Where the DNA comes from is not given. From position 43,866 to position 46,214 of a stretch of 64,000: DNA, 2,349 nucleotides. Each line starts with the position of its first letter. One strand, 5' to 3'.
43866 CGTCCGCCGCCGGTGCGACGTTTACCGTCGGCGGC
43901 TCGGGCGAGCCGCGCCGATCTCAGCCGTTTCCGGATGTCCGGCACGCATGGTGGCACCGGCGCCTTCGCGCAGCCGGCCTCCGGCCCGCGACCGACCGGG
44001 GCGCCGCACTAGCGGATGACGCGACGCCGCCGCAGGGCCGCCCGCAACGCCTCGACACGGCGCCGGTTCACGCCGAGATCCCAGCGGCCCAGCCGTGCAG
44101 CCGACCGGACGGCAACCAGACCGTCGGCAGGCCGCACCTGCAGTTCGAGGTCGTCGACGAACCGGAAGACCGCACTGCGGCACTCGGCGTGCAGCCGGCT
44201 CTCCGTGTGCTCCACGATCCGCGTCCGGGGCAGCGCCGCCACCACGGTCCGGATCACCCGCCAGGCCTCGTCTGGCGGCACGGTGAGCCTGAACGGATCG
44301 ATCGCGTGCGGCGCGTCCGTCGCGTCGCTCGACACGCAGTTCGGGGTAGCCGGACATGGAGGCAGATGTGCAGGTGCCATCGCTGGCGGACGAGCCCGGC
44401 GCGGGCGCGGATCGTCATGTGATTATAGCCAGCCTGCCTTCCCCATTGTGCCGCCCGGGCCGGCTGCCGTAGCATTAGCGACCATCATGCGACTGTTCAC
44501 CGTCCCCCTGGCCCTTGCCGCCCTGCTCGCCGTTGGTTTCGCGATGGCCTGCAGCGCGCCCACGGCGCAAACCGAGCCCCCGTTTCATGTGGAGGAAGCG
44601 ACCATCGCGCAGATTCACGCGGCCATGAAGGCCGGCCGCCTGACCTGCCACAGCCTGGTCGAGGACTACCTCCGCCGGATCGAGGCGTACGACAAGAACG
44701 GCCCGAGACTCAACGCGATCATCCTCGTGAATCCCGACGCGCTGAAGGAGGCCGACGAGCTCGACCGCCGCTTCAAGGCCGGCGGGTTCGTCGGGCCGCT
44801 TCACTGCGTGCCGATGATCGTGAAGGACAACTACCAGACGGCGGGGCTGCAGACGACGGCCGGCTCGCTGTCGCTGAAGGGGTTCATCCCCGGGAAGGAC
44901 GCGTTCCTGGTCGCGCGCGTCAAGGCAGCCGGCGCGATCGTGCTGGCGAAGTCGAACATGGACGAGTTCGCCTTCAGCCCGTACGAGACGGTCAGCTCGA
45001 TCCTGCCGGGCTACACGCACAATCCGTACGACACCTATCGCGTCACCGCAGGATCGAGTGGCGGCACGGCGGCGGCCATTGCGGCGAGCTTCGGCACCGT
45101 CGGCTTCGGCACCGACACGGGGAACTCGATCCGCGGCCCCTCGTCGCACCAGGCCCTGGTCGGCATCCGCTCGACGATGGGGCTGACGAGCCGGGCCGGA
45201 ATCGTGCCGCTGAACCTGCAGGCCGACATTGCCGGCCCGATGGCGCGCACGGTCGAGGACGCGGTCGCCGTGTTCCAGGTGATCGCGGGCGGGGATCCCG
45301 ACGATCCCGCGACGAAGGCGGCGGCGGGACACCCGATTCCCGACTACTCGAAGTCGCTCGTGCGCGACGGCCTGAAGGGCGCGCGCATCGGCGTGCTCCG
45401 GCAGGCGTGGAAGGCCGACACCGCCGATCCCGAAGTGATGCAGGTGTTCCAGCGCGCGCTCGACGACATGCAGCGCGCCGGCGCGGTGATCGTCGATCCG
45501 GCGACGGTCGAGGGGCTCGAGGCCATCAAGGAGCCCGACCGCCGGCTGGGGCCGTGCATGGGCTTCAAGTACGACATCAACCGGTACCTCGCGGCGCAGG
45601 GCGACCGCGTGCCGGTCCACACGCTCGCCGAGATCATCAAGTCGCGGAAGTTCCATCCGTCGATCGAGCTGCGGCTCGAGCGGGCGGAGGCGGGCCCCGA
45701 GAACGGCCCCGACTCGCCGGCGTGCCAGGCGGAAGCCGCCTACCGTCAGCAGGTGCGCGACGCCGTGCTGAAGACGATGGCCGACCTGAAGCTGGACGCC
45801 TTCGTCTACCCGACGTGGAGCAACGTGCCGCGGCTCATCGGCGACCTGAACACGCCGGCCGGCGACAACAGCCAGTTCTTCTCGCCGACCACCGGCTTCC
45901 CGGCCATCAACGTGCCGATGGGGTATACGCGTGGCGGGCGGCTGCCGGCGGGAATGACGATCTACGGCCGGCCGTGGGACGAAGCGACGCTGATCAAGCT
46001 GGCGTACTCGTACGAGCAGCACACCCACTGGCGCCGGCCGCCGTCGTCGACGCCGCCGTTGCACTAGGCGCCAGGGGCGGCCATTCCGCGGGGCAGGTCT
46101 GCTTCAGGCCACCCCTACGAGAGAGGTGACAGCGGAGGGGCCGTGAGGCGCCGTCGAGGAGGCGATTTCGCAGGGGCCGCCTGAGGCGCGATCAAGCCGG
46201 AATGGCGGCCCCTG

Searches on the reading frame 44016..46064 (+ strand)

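Call 39: search_protein_families(library=pfam, proteins=[window:44016-46064:+], max_evalue=0.00001)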
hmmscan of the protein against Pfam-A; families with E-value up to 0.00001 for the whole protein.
window:44016-46064:+ (683 aa): 1 family
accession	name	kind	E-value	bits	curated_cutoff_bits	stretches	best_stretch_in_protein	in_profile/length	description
PF01425.27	Amidase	-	1.3e-90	305.1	27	1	214-659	2-444/445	Amidase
